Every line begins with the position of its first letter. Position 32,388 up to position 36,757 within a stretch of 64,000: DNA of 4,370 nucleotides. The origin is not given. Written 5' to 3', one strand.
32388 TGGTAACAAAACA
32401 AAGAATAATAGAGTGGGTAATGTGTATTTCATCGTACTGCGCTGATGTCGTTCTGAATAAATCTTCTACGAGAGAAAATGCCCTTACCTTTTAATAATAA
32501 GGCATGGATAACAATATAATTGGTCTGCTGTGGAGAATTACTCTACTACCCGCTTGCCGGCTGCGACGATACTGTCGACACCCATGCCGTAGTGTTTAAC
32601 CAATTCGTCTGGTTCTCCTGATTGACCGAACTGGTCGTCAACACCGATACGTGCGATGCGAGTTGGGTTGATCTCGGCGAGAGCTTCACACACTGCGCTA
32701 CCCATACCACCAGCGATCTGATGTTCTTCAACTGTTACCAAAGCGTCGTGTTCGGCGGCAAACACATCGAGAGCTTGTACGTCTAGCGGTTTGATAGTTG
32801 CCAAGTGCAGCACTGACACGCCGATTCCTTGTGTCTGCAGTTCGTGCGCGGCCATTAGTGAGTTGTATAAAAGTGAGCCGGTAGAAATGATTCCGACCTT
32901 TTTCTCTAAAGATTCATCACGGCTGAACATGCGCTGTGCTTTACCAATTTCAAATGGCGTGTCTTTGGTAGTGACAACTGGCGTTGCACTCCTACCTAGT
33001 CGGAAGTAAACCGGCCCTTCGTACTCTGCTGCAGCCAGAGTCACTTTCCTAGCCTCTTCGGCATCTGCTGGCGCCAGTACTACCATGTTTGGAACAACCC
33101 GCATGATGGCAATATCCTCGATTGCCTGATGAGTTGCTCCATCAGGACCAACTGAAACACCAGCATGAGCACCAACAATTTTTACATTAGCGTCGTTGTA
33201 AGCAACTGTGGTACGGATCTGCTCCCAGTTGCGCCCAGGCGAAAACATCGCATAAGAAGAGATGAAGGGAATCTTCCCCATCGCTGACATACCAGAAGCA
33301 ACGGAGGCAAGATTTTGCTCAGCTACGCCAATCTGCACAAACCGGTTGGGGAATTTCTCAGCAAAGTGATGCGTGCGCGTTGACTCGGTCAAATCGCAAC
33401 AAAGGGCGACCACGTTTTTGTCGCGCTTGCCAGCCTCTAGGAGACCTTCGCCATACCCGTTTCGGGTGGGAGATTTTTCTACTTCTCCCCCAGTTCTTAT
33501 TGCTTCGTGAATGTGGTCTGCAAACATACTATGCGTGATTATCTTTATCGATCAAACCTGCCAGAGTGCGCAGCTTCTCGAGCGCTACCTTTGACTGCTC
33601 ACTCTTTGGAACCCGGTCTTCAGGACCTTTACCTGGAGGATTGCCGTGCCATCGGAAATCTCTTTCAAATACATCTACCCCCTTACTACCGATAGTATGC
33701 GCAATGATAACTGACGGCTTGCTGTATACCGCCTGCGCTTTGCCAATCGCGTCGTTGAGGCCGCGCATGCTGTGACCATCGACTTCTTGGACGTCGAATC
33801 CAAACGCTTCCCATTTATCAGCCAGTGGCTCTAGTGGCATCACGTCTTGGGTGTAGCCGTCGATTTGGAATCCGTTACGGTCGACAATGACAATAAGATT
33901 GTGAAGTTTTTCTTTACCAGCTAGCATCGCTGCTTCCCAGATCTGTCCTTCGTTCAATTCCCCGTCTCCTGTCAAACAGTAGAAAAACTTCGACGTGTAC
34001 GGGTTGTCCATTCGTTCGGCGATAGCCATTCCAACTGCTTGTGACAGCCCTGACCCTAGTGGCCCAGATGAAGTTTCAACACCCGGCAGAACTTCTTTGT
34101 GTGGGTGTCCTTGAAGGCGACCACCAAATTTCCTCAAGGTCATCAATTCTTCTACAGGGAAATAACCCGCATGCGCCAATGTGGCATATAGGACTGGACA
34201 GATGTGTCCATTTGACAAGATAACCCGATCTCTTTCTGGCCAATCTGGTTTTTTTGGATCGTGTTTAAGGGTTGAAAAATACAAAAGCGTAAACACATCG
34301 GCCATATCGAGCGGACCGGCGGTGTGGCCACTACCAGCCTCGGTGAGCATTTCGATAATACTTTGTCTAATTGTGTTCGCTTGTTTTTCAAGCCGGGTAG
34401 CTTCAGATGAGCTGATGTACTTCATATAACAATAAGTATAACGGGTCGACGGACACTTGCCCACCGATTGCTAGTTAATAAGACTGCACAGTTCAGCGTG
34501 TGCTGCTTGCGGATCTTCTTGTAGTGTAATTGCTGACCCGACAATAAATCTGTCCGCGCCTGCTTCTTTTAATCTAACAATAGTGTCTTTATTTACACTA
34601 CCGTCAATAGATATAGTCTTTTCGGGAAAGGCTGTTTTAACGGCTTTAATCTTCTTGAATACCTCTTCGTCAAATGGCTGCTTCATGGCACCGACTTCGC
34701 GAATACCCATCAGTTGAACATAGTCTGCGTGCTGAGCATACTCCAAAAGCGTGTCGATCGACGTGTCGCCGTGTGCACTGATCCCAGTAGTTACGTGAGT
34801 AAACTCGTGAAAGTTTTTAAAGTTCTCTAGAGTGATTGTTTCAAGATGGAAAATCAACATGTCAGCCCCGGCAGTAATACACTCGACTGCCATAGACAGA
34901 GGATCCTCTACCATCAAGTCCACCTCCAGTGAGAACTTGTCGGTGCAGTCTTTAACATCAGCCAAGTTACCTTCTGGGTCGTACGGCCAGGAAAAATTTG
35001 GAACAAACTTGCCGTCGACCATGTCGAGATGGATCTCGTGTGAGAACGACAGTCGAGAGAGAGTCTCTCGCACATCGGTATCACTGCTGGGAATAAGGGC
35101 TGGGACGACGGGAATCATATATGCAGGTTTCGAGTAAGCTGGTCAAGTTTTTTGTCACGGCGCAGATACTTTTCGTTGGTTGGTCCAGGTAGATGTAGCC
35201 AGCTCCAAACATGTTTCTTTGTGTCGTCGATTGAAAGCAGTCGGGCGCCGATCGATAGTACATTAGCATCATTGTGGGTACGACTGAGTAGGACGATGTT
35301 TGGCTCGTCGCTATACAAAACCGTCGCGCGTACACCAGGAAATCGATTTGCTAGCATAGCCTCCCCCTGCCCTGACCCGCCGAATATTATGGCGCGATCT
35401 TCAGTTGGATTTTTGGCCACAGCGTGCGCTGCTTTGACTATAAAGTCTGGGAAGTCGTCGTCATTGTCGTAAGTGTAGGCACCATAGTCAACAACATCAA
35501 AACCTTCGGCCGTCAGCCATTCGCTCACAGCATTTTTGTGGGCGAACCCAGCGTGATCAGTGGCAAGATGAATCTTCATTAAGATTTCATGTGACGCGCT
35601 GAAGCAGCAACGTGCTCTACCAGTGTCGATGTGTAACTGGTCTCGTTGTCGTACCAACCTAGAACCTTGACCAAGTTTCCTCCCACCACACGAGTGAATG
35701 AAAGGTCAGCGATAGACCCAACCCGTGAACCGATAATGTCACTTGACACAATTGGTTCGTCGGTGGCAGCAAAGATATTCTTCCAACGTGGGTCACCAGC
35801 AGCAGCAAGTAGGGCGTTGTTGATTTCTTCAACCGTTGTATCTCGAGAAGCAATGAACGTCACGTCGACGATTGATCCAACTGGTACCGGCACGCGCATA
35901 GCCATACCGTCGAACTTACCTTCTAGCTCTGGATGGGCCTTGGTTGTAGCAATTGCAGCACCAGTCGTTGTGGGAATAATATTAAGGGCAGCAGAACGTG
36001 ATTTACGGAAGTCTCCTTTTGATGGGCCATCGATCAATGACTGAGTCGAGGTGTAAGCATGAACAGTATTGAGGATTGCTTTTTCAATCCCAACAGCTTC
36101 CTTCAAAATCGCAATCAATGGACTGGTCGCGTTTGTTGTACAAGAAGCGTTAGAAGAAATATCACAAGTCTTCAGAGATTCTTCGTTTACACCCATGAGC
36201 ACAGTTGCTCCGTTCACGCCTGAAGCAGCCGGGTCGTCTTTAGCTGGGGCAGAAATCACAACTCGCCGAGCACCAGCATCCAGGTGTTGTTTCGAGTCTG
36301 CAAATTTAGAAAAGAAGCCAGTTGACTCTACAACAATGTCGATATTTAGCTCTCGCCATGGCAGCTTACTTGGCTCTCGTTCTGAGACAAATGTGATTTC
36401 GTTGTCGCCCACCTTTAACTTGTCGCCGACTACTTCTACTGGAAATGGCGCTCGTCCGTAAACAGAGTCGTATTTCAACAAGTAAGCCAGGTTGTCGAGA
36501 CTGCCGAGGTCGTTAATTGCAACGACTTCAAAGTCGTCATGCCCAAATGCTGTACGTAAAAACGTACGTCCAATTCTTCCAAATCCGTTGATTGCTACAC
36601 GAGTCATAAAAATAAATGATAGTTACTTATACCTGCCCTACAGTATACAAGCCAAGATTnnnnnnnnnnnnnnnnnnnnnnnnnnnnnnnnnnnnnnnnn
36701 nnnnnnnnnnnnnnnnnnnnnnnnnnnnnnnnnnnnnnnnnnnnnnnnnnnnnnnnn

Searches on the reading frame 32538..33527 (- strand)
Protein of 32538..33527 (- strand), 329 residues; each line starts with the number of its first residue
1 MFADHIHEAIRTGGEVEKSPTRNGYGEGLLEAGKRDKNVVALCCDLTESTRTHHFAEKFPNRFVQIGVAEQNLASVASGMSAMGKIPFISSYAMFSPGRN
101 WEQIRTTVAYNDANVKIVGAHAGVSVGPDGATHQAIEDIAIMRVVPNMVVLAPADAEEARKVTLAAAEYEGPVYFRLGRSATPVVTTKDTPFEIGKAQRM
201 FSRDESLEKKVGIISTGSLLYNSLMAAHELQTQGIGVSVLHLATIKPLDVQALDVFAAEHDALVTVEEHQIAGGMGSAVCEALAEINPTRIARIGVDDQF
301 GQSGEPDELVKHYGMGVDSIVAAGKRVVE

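Call 51: search_protein_families(library=pfam, proteins=[window:32538-33527:-], max_evalue=0.001)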
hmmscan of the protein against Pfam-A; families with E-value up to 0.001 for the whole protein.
window:32538-33527:- (329 aa): 3 families
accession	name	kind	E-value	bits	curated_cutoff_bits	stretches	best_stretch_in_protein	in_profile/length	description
PF02779.29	Transket_pyr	-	2.1e-41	141.9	27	1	20-183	4-173/174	Transketolase, pyrimidine binding domain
PF02780.25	Transketolase_C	-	3.8e-25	88.7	25.9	1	208-320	9-124/124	Transketolase, C-terminal domain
PF22613.1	Transketolase_C_1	-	1.1e-05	26.1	27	1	205-315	8-112/113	Transketolase-like TK C-terminal domain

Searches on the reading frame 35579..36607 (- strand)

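Call 51: search_protein_families(library=pfam, proteins=[window:35579-36607:-], max_evalue=0.001)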
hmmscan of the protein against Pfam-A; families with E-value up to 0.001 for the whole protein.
window:35579-36607:- (342 aa): 2 families
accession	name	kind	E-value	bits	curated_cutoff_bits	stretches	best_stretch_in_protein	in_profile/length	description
PF02800.25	Gp_dh_C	-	7.1e-50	169.1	24.4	1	163-319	3-158/158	Glyceraldehyde 3-phosphate dehydrogenase, C-terminal domain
PF00044.30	Gp_dh_N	-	2.2e-36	124.6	31.7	1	3-100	2-99/101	Glyceraldehyde 3-phosphate dehydrogenase, NAD binding domain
